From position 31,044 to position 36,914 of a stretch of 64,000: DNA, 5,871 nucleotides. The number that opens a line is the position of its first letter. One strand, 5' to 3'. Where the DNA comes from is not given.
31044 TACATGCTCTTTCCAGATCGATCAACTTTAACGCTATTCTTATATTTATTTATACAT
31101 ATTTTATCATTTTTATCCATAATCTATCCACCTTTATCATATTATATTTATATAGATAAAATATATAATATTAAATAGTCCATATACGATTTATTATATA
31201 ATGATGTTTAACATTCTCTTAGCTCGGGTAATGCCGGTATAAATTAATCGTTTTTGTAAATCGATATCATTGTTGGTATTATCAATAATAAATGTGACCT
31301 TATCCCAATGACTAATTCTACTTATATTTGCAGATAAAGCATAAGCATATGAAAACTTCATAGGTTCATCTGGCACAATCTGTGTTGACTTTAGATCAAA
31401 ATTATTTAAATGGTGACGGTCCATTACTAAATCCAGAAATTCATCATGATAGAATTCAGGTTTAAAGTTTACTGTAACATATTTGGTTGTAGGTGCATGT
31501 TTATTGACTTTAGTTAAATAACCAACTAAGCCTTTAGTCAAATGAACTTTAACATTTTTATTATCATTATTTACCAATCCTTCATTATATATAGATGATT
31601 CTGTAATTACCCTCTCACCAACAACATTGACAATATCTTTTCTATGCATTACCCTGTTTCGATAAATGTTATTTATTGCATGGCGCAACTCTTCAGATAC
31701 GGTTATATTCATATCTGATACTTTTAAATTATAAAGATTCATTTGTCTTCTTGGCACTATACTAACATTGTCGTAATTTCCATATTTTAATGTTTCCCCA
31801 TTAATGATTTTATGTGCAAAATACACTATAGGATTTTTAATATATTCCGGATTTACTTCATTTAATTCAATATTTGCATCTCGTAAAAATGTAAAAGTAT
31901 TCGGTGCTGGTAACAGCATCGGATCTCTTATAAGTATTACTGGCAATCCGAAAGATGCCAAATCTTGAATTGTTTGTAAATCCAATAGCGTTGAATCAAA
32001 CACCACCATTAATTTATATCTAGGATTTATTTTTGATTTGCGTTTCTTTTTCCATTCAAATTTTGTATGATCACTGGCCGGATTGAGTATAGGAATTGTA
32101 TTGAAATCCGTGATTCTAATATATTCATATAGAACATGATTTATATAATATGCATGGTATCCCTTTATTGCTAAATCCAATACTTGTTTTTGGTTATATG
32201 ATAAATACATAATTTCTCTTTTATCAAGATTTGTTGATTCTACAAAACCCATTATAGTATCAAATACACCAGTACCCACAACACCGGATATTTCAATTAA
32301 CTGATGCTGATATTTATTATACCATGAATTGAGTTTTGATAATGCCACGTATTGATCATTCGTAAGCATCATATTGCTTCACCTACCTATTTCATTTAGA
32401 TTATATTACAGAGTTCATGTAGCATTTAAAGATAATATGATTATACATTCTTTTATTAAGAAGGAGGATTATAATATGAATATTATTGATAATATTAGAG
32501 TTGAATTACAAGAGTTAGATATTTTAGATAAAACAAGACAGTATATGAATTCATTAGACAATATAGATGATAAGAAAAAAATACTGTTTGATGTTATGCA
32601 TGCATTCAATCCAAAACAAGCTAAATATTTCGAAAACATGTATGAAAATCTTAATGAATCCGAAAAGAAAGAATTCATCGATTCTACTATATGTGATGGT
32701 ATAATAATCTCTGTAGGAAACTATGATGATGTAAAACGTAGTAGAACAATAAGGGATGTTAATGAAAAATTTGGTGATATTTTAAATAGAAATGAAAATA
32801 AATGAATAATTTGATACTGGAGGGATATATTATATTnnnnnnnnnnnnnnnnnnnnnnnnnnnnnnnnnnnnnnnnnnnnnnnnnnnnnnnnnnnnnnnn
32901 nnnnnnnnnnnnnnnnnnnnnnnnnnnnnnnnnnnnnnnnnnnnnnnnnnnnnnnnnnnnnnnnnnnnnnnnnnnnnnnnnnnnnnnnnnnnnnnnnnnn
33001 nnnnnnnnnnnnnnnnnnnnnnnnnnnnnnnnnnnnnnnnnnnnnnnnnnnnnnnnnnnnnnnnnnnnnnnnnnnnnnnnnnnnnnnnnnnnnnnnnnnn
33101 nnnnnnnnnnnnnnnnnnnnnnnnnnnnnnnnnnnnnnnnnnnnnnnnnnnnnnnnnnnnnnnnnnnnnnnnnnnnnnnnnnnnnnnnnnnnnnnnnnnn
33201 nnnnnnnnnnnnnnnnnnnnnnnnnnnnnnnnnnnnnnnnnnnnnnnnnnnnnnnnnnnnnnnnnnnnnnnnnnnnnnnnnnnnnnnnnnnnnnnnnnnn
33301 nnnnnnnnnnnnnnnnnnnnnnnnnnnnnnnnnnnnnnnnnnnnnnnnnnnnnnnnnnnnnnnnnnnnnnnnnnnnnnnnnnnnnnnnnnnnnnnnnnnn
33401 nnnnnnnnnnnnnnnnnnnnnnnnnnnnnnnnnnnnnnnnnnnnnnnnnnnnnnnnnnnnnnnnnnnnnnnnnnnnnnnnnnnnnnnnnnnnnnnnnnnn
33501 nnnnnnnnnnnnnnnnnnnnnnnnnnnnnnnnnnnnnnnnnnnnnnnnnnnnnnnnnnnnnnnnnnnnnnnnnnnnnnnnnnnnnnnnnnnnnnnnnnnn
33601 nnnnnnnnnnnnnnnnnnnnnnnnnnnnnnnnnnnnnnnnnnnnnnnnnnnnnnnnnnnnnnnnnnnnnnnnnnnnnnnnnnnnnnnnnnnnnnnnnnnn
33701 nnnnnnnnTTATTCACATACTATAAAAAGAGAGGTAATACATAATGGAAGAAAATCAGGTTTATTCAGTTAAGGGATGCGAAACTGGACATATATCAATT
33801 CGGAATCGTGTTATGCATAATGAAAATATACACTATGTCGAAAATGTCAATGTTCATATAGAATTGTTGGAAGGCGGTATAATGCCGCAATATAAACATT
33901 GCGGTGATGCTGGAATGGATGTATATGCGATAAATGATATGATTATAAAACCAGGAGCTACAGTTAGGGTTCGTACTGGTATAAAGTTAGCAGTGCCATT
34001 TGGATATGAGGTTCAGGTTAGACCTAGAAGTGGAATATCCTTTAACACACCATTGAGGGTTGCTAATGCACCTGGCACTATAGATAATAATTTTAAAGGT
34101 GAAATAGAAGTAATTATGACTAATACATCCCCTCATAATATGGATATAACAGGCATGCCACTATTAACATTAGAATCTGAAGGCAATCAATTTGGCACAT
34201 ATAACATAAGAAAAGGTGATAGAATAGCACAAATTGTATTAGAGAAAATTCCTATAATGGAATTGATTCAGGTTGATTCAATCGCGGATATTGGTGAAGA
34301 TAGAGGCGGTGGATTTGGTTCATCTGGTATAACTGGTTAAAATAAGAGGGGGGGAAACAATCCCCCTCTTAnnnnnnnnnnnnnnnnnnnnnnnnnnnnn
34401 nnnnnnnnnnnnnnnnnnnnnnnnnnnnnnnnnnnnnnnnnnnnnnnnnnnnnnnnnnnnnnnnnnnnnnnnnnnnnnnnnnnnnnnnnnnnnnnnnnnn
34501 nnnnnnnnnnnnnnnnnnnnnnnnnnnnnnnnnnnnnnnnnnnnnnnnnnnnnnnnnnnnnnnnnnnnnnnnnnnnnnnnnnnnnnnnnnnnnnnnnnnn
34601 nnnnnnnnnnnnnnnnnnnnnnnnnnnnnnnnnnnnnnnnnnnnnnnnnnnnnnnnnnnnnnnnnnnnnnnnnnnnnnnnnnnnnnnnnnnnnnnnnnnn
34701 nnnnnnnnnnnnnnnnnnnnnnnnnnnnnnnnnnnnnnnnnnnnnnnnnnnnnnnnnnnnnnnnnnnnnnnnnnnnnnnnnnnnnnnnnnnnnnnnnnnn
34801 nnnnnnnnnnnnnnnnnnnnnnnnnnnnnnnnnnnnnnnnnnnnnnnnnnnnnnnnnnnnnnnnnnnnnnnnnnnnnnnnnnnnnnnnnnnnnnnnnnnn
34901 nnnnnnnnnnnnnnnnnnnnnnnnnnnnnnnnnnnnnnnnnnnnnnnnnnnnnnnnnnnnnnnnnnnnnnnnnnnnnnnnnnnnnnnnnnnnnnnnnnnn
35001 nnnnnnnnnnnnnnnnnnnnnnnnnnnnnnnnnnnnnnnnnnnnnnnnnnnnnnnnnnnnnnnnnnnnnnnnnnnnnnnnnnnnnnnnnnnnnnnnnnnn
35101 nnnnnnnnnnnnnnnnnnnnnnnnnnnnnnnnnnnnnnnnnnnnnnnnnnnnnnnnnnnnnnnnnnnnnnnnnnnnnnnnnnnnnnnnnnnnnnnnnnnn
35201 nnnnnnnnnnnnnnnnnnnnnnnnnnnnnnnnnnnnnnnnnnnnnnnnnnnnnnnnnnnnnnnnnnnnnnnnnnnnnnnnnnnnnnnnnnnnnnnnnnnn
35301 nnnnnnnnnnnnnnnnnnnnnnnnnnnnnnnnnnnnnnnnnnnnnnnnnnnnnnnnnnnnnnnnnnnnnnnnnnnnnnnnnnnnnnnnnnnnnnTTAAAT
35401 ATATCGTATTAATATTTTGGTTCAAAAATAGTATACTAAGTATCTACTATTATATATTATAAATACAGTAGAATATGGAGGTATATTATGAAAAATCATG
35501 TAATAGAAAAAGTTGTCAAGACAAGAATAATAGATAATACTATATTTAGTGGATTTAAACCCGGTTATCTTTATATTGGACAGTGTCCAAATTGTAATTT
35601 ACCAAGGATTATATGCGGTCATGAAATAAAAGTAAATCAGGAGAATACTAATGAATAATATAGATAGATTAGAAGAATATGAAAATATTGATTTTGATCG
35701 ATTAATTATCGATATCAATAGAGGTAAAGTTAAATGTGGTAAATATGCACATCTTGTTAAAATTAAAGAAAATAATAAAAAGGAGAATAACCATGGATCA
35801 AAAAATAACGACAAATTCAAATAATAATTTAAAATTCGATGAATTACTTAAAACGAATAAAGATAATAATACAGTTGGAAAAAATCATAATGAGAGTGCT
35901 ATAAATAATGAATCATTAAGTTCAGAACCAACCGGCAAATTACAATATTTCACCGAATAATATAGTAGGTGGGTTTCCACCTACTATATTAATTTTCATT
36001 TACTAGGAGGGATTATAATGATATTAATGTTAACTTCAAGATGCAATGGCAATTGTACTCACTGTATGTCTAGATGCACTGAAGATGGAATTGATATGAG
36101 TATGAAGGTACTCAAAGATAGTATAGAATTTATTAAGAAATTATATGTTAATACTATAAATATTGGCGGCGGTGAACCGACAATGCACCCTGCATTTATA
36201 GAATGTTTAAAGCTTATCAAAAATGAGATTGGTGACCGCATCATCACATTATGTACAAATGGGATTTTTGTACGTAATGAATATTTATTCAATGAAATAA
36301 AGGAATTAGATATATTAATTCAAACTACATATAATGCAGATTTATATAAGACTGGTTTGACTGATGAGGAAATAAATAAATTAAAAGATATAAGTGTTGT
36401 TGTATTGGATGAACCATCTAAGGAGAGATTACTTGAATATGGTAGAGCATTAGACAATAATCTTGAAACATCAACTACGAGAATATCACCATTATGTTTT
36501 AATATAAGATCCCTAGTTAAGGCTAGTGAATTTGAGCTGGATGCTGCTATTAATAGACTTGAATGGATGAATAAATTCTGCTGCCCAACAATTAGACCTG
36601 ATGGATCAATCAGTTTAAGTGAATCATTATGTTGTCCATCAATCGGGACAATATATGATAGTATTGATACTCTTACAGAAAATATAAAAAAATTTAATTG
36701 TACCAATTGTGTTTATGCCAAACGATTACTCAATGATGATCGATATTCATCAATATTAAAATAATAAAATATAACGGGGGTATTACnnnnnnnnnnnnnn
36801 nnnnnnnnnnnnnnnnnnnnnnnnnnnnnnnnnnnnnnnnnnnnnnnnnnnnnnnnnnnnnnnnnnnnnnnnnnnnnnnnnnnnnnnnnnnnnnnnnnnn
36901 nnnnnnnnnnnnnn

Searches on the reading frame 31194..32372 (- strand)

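Call 99: search_protein_families(library=pfam, proteins=[window:31194-32372:-], max_evalue=0.001)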
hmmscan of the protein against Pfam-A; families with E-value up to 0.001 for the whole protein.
window:31194-32372:- (392 aa): 1 family
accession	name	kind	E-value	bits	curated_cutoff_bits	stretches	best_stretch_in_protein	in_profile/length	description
PF13538.12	UvrD_C_2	-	6.2e-05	23.2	27.4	1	343-391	2-52/52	UvrD-like helicase C-terminal domain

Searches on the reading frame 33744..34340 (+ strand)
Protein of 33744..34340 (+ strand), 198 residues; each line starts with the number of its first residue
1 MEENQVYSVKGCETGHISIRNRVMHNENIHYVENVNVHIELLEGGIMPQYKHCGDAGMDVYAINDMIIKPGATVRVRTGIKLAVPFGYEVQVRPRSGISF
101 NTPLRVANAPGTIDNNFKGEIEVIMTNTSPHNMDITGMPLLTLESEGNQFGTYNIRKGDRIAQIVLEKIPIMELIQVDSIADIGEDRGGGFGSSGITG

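Call 101: search_protein_families(library=ncbifam, proteins=[window:33744-34340:+], max_evalue=0.0001)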
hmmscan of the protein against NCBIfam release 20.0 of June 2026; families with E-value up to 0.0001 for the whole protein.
window:33744-34340:+ (198 aa): 2 families
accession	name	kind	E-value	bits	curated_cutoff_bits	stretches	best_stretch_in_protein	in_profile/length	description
NF001862.0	PRK00601.1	equivalog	8.5e-34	116.3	103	1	43-136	15-110/150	dUTP diphosphatase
TIGR00576.1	dut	superfamily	1.3e-32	112.5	102.55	2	41-135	7-102/143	dUTP diphosphatase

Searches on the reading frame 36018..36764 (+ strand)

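Call 99: search_protein_families(library=pfam, proteins=[window:36018-36764:+], max_evalue=0.001)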
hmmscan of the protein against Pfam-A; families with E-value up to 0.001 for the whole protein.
window:36018-36764:+ (248 aa): 2 families
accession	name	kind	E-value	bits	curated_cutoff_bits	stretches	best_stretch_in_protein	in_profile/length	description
PF04055.27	Radical_SAM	-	2.9e-13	50.8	29.5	1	5-97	3-100/166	Radical SAM superfamily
PF13353.11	Fer4_12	-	3.7e-07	31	22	1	4-112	10-124/137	4Fe-4S single cluster domain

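Call 101: search_protein_families(library=ncbifam, proteins=[window:36018-36764:+], max_evalue=0.0001)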
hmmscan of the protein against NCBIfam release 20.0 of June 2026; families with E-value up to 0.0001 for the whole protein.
window:36018-36764:+ (248 aa): 26 families (the best 25 are shown)
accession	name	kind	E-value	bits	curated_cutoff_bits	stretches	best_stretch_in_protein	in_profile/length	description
TIGR04317.1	W_rSAM_matur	equivalog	2.8e-12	46.4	380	1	3-89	8-94/349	tungsten cofactor oxidoreductase radical SAM maturase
TIGR03977.1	rSAM_pair_HxsC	equivalog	5.1e-11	42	267.9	1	3-97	29-123/292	His-Xaa-Ser system radical SAM maturase HxsC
NF038283.1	viperin_w_prok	equivalog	1.1e-10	41.2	180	1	5-100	8-110/281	viperin family antiviral radical SAM protein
TIGR03962.1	mycofact_rSAM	equivalog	5.6e-10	38.9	265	1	4-88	17-100/339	mycofactocin radical SAM maturase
NF001199.0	PRK00164.2-1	equivalog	8.7e-10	38.2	231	1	3-87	16-101/308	GTP 3',8-cyclase MoaA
TIGR04167.1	rSAM_SeCys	equivalog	2.5e-09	36.8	300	1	4-86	13-95/303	arsenosugar biosynthesis radical SAM (seleno)protein ArsS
TIGR02666.1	moaA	equivalog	2.5e-09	36.5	284.05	1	4-87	15-105/336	GTP 3',8-cyclase MoaA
TIGR02668.1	moaA_archaeal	equivalog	5.5e-09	35.4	325.25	1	3-87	14-99/303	GTP 3',8-cyclase MoaA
NF045702.1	rSAM_GDGT_ether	equivalog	1.5e-08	33.7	450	1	3-98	90-190/486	tetraether lipid synthase Tes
NF045646.2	rSAM_Se_TrsS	equivalog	1.9e-08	33.3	490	1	2-91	89-179/441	radical SAM (seleno)protein TrsS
TIGR04251.1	SCM_rSAM_ScmF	equivalog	6.5e-07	29.1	400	1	3-87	8-95/353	SynChlorMet cassette radical SAM/SPASM protein ScmF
TIGR04051.1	rSAM_NirJ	equivalog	8.4e-07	28.3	515.45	1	2-89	5-92/354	heme d1 biosynthesis radical SAM protein NirJ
TIGR04054.1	rSAM_NirJ1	equivalog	1.7e-06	27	650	1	5-98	42-134/387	putative heme d1 biosynthesis radical SAM protein NirJ1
TIGR04078.1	rSAM_yydG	equivalog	2.5e-06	27.2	300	1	3-95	5-102/309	YydG family radical SAM peptide epimerase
TIGR03978.1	rSAM_paired_1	equivalog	2.7e-06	26.4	370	1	2-89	86-183/466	His-Xaa-Ser system radical SAM maturase HxsB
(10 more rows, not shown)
